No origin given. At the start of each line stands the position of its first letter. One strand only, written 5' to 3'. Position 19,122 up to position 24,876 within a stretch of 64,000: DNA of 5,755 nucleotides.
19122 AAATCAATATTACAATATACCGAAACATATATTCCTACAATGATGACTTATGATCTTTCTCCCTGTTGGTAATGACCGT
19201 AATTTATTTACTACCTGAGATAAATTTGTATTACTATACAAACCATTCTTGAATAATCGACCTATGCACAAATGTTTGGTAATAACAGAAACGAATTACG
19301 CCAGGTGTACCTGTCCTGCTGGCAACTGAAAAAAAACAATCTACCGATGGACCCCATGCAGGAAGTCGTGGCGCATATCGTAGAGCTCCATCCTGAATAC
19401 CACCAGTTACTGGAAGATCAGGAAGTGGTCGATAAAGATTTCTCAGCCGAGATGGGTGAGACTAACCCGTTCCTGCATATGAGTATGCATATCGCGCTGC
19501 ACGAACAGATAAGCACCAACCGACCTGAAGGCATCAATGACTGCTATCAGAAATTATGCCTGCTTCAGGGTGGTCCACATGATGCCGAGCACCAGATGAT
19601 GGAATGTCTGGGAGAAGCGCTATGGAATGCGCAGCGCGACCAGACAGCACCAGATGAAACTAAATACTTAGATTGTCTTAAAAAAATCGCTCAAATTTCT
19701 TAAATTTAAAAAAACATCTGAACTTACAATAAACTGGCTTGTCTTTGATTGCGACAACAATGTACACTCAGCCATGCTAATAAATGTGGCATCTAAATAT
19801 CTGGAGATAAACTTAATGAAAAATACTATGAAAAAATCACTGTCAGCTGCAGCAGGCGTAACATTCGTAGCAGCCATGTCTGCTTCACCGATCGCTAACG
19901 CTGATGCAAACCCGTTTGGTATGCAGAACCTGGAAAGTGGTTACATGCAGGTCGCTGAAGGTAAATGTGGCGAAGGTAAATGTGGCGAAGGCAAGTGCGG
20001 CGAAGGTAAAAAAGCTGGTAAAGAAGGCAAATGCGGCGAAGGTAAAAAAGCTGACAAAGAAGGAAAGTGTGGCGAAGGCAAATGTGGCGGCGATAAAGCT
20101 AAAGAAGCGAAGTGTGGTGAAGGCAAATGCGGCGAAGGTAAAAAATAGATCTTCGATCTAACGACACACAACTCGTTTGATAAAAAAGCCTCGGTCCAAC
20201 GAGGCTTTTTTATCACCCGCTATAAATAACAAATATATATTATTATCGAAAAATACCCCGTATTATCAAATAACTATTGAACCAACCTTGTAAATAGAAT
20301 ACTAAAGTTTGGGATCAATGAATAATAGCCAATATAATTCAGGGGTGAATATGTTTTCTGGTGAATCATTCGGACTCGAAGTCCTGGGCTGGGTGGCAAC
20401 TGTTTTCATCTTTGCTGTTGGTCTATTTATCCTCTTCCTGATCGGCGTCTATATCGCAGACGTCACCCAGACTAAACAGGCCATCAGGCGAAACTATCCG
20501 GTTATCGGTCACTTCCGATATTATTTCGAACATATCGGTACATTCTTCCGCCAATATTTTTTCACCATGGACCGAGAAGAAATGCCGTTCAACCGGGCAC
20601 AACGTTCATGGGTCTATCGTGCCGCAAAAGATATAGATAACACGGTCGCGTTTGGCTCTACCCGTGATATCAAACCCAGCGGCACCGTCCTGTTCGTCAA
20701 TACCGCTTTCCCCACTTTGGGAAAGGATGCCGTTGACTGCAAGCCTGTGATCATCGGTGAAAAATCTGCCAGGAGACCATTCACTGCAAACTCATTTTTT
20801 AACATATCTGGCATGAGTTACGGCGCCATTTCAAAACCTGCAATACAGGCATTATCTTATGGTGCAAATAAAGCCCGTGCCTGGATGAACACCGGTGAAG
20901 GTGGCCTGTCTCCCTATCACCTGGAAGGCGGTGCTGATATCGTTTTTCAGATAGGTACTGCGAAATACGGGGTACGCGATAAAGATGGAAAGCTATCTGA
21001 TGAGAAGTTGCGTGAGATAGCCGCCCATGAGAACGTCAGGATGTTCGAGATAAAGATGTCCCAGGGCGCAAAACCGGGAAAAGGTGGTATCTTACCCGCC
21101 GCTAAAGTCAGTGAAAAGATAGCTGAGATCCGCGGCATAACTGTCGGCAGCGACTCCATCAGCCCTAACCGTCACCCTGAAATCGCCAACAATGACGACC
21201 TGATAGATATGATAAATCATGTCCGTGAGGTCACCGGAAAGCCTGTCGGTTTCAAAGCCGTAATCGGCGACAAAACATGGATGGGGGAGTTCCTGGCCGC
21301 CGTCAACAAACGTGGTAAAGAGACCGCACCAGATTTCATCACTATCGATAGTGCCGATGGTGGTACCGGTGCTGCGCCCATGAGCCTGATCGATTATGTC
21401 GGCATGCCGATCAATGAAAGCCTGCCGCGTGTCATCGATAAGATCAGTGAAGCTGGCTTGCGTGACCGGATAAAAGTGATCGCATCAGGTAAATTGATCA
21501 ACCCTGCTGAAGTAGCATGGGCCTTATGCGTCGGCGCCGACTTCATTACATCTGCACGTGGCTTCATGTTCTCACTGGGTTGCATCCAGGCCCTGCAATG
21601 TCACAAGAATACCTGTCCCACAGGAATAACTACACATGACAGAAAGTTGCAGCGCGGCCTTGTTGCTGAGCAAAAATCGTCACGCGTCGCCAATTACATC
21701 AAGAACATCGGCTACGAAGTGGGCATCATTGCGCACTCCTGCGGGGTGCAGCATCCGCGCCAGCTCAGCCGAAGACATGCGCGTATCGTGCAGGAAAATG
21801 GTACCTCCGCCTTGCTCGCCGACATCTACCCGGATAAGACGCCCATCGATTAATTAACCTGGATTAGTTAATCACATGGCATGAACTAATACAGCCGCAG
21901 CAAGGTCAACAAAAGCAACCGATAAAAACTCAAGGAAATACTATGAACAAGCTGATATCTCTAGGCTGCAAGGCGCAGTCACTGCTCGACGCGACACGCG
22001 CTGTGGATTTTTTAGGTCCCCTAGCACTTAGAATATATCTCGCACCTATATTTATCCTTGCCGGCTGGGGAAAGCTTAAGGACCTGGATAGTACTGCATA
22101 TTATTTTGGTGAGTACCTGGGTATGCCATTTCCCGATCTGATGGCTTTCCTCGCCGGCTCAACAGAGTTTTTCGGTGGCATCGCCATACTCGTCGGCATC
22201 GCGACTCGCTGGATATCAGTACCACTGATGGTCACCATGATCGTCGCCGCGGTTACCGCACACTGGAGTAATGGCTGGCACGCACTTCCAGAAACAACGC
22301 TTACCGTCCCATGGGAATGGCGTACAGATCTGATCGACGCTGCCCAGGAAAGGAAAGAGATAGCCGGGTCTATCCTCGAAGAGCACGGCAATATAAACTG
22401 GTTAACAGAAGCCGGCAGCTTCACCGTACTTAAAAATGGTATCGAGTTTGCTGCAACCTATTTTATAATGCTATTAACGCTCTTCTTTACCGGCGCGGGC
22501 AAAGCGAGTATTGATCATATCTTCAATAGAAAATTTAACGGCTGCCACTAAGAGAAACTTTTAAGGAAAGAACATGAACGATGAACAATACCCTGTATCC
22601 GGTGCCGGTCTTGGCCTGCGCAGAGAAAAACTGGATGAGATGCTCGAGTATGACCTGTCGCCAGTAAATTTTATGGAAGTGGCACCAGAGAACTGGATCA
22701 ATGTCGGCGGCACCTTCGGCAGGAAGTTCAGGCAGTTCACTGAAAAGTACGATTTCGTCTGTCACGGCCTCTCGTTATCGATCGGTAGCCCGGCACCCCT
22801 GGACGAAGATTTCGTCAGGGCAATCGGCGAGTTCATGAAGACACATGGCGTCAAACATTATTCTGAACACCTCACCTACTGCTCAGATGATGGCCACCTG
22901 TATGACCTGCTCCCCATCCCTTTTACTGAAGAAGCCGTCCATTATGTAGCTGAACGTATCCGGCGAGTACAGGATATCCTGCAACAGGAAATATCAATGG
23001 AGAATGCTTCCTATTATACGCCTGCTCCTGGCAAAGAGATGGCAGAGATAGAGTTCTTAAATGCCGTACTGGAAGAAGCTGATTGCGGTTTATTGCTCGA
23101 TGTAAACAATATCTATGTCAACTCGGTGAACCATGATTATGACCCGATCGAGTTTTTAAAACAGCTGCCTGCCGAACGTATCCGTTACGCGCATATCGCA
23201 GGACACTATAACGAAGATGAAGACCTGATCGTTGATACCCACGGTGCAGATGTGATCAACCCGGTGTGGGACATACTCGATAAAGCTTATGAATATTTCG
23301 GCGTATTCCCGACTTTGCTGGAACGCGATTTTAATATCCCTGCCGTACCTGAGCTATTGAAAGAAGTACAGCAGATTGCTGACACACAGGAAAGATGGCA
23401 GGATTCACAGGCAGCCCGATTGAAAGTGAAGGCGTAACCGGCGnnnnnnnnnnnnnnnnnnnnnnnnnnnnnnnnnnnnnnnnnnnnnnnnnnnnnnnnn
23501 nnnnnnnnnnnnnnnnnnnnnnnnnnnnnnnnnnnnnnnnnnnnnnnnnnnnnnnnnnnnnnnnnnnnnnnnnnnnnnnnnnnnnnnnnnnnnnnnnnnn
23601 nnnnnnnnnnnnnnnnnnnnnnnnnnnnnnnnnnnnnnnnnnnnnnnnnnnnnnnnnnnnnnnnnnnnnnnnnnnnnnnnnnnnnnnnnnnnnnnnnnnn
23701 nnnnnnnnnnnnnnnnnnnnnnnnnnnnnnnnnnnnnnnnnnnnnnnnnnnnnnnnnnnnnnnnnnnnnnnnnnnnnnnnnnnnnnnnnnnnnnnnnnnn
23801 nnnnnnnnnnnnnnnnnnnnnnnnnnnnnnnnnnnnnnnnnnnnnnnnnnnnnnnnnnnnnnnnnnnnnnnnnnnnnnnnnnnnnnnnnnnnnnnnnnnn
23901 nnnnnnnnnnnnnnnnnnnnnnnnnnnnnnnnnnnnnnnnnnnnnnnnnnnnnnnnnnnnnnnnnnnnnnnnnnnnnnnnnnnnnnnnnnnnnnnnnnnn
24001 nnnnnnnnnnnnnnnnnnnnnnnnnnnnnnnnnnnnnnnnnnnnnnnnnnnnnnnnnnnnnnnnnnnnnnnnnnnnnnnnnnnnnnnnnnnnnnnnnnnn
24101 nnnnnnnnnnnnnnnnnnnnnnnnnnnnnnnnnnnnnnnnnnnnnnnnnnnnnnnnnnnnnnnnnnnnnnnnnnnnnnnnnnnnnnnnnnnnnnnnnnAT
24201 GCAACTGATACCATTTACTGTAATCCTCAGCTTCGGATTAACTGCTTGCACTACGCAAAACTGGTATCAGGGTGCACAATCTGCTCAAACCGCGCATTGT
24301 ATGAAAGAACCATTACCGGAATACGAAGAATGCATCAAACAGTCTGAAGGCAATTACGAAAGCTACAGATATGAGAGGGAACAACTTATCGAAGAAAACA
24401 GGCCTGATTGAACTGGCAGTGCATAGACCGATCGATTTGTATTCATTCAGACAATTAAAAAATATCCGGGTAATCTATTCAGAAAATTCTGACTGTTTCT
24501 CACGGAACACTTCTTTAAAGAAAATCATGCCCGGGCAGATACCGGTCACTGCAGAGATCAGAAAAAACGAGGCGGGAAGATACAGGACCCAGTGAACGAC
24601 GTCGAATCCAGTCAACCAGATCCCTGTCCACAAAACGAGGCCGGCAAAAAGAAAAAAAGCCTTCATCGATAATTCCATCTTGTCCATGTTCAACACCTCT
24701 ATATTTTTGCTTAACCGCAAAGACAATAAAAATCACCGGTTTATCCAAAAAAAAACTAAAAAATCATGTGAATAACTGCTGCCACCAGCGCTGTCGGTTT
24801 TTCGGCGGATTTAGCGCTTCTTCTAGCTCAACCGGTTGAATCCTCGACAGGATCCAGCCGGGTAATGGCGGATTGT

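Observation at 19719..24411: Split MNIO (DUF692) RiPP locus with an 8-Cys EGKCG-repeat precursor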

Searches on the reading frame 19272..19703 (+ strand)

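Call 3: search_protein_families(library=ncbifam, proteins=[window:19272-19703:+], max_evalue=0.01)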
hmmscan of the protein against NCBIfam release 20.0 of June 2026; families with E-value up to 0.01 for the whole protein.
window:19272-19703:+ (143 aa): 0 families

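Call 4: search_protein_families(library=pfam, proteins=[window:19272-19703:+], max_evalue=0.01)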
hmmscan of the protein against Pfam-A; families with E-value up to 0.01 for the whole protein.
window:19272-19703:+ (143 aa): 1 family
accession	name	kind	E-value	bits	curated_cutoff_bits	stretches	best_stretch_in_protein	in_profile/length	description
PF08897.16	DUF1841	-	6.4e-53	178.9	24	1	5-138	1-135/135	Domain of unknown function (DUF1841)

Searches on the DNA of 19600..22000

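Call 50: search_rna_families(source=window, start=19600, end=22000, threshold=evalue, max_evalue=1)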
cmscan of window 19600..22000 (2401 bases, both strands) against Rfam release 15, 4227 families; matches with E-value up to 1: 5.
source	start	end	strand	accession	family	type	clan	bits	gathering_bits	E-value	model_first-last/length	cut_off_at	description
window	20179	20244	-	RF01859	Phe_leader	Cis-reg; leader;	-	24.2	55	0.42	1-125/125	no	Phenylalanine leader peptide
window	20140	20237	-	RF01770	rimP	Cis-reg; leader;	-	23.5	47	0.72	1-102/102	no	Gammaprotebacteria rimP leader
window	20177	20215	-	RF03485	mir-4000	Gene; miRNA;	-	20.4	58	0.76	1-54/54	no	mir-4000 microRNA precursor family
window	20692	20730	-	RF01370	CRISPR-DR57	Gene; CRISPR;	-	18.9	39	0.79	1-37/37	no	CRISPR RNA direct repeat element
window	20049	20186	+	RF02034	IMES-1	Gene;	-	17.5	81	0.96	1-191/191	no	IMES-1 RNA motif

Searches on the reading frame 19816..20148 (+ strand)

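Call 3: search_protein_families(library=ncbifam, proteins=[window:19816-20148:+], max_evalue=0.01)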
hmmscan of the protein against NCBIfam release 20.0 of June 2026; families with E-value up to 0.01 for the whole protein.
window:19816-20148:+ (110 aa): 2 families
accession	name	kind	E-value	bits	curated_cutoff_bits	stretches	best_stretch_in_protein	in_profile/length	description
NF050137.2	KCGExKCG_twice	domain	1.7e-15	56.4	19.5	3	82-108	1-29/29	HvfA family oxazolone/thioamide-modified RiPP metallophore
NF050188.1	OxThioModRiPPHvfA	equivalog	5.3e-09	36.6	95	1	6-109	2-92/96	oxazolone/thioamide-modified RiPP metallophore HvfA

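Call 4: search_protein_families(library=pfam, proteins=[window:19816-20148:+], max_evalue=0.01)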
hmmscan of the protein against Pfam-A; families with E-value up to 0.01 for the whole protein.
window:19816-20148:+ (110 aa): 0 families

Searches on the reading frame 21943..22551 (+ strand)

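Call 3: search_protein_families(library=ncbifam, proteins=[window:21943-22551:+], max_evalue=0.01)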
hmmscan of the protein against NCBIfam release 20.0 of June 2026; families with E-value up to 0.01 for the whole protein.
window:21943-22551:+ (202 aa): 2 families
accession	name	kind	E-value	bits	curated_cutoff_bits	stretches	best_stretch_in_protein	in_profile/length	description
NF050144.1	matur_HvfX_fam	equivalog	1.7e-57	194.2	80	1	23-194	1-164/165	HvfX family Cu-binding RiPP maturation protein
NF045576.1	BT_3928_fam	equivalog_domain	6.7e-06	25.5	250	1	29-104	5-87/358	BT_3928 family protein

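Call 4: search_protein_families(library=pfam, proteins=[window:21943-22551:+], max_evalue=0.01)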
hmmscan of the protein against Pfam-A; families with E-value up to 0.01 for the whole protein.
window:21943-22551:+ (202 aa): 3 families
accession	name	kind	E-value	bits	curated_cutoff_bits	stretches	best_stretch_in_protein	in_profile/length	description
PF07681.17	DoxX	-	2e-23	83.3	23.6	1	26-108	2-85/85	DoxX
PF07291.16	MauE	-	3.6e-06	27.7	27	1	27-104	6-85/128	Methylamine utilisation protein MauE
PF04173.18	DoxD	-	0.00048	20.5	22.7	0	174-199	124-149/167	TQO small subunit DoxD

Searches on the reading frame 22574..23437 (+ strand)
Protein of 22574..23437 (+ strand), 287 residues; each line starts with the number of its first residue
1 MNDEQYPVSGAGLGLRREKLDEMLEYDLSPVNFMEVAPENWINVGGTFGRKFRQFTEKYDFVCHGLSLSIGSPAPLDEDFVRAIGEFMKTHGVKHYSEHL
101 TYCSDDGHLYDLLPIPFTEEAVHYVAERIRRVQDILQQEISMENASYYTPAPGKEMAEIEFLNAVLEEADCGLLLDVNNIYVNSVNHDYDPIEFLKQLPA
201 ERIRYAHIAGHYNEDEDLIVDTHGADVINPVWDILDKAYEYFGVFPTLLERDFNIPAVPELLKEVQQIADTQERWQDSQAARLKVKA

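Call 3: search_protein_families(library=ncbifam, proteins=[window:22574-23437:+], max_evalue=0.01)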
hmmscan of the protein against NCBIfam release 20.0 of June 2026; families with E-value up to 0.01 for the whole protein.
window:22574-23437:+ (287 aa): 5 families
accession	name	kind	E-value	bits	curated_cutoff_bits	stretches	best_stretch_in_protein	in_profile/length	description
NF003818.2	PRK05409.1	equivalog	1.1e-130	435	360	1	10-272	1-264/264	HvfB family MNIO-type RiPP peptide maturase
NF050167.1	MNIO_BufB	equivalog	1.1e-79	267.4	310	1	11-268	1-261/262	MNIO family bufferin maturase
NF050151.1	RiPP_MNIO_ApyH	equivalog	9.6e-22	77.4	400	1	54-240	50-247/283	multinuclear non-heme iron-dependent oxidative enzyme ApyH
NF050165.1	MNIO_ChrH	equivalog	1.9e-13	50.3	600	1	77-236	77-241/363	MNIO family chryseobactin maturase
TIGR04159.2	methbact_MbnB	equivalog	1.5e-09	37.8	325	1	95-255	84-243/261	methanobactin biosynthesis protein MbnB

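Call 4: search_protein_families(library=pfam, proteins=[window:22574-23437:+], max_evalue=0.01)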
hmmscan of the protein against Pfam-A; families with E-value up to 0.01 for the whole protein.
window:22574-23437:+ (287 aa): 1 family
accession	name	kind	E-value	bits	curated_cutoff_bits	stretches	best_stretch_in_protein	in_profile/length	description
PF05114.20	MbnB_TglH_ChrH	-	1.9e-104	349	25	1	10-272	1-262/263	RiPP precursor modification enzyme MbnB/TglH/ChrH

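Call 12: find_related_loci(query=window:22574-23437:+, collection=genome_contigs, flank=10000)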
Query window:22574-23437:+ (287 aa) in genome_contigs; peptide patterns used: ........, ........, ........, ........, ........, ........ (x = any residue, [..] = any of these).
104 stretches matched a pattern; 35 encode a relative of the query (tblastn E <= 1e-3); 35 distinct loci.
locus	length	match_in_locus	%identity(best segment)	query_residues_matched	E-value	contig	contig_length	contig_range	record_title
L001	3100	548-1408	92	1-287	0e+0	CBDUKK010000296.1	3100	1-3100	MAG TPA_asm: uncultured Gammaproteobacteria bacterium isolate SRR22808129_metabat2_63 genome assembly, contig: ERZ250434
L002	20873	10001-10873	87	1-287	5e-176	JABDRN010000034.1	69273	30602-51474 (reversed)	MAG: Gammaproteobacteria bacterium isolate Site_C30 k127_241618, whole genome shotgun sequence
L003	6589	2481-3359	87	1-287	1e-174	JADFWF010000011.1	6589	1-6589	MAG: Proteobacteria bacterium isolate C4.bin.17 k83_28332, whole genome shotgun sequence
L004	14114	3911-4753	89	1-281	1e-172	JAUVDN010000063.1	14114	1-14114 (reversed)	MAG: Gammaproteobacteria bacterium isolate CSMAG_298 CSMAG_298_k141_4100742_length_14114_cov_26.9591, whole genome shotg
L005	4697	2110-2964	86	1-281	2e-174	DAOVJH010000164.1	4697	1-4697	MAG TPA_asm: Pseudomonadota bacterium isolate CSMAG_1388 CSMAG_1388_k141_4065546_length_4697_cov_49.2353, whole genome s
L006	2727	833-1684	86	1-280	0e+0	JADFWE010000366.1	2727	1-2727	MAG: Proteobacteria bacterium isolate C4.bin.7 k83_1965343, whole genome shotgun sequence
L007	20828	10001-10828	87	1-276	1e-169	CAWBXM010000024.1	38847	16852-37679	MAG: uncultured Gammaproteobacteria bacterium isolate MFD03551.bin.2.3 genome assembly, contig: contig_103591, whole gen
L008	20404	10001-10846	86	4-285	2e-169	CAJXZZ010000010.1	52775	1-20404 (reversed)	MAG TPA_asm: uncultured Gammaproteobacteria bacterium isolate SRR5242447_bin.13_MetaBAT_v2.12.1_MAG genome assembly, con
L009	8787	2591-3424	88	3-276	9e-169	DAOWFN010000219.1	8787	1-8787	MAG TPA_asm: Gammaproteobacteria bacterium isolate CSMAG_1966 CSMAG_1966_k141_82003_length_8787_cov_23.3463, whole genom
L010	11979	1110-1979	84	1-287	5e-168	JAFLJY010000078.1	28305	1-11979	MAG: Gammaproteobacteria bacterium isolate MC-11 c_000000379925_1, whole genome shotgun sequence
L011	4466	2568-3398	86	1-277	3e-172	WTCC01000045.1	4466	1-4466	MAG: Gammaproteobacteria bacterium isolate GLR771 c_000000571877, whole genome shotgun sequence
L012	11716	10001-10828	86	1-276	1e-167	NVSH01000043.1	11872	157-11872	MAG: Gammaproteobacteria bacterium isolate NORP146 Contig_source1382A_10350, whole genome shotgun sequence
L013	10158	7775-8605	86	1-277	9e-168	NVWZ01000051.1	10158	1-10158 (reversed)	MAG: Thiotrichaceae bacterium isolate NORP24 Contig_source1383C_10557, whole genome shotgun sequence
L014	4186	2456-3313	84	1-285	1e-172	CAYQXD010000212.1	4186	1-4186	MAG TPA_asm: uncultured Thiotrichaceae bacterium isolate SRP215229_co1_115 genome assembly, contig: NODE_17184_length_41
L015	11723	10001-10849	84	1-283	2e-166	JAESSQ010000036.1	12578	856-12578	MAG: Gammaproteobacteria bacterium isolate NORP290 CoAssembly_653108, whole genome shotgun sequence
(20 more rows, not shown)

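Call 34: search_solved_structures(query=window:22574-23437:+, show_alignments=1)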
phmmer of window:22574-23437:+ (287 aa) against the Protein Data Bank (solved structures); distinct sequences matched with E-value up to 0.001: 4.
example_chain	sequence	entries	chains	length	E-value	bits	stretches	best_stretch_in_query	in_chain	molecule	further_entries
3bww_A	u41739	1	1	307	1.6e-76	260.6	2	9-217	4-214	Protein of unknown function DUF692/COG3220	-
8hci_D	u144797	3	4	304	5.5e-16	62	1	113-237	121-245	DUF692 family protein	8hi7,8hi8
7dz9_A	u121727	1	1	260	8.6e-11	44.9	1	112-256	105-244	MbnB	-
7dz9_B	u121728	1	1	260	8.6e-11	44.9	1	112-256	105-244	cpMbnB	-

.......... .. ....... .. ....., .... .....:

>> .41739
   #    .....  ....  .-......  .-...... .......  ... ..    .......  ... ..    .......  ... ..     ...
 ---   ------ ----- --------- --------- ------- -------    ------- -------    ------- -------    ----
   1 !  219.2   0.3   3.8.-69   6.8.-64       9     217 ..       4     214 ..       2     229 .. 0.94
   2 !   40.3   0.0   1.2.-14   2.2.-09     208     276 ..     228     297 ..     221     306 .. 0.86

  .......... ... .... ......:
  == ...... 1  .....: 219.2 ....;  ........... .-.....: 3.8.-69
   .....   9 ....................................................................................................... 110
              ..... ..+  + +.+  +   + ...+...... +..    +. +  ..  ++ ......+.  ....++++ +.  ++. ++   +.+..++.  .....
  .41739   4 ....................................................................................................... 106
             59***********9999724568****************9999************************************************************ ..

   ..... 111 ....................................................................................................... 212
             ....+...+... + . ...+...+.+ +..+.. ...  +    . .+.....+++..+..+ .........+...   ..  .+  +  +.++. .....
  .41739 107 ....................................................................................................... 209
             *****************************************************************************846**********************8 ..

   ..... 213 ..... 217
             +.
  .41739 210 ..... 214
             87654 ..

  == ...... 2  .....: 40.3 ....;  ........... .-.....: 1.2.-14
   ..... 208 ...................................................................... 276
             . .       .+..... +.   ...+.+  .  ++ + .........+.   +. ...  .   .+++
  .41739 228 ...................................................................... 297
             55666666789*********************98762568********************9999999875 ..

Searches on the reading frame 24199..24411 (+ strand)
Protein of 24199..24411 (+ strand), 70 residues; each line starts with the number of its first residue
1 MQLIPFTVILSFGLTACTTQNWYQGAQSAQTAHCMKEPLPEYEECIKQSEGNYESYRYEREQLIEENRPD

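Call 3: search_protein_families(library=ncbifam, proteins=[window:24199-24411:+], max_evalue=0.01)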
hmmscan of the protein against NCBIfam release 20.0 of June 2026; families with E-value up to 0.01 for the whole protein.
window:24199-24411:+ (70 aa): 0 families

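Call 4: search_protein_families(library=pfam, proteins=[window:24199-24411:+], max_evalue=0.01)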
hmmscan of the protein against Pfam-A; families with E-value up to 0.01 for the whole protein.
window:24199-24411:+ (70 aa): 1 family
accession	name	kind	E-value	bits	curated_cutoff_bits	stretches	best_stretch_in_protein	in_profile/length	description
PF07803.16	GSG-1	-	0.0019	18.5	27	1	3-54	9-57/109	GSG1-like protein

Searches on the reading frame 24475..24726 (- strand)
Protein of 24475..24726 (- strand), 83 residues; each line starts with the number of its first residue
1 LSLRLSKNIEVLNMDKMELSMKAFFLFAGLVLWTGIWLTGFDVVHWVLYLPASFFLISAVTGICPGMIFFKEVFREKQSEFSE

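Call 3: search_protein_families(library=ncbifam, proteins=[window:24475-24726:-], max_evalue=0.01)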
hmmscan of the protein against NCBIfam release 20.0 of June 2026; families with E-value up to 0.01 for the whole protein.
window:24475-24726:- (83 aa): 0 families

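Call 4: search_protein_families(library=pfam, proteins=[window:24475-24726:-], max_evalue=0.01)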
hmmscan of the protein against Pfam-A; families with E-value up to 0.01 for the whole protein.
window:24475-24726:- (83 aa): 1 family
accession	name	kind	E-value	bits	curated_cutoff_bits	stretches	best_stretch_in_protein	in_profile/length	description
PF11127.14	YgaP-like_TM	-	4.5e-05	23.9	25.3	1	26-71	14-59/66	Inner membrane protein YgaP-like, transmembrane domain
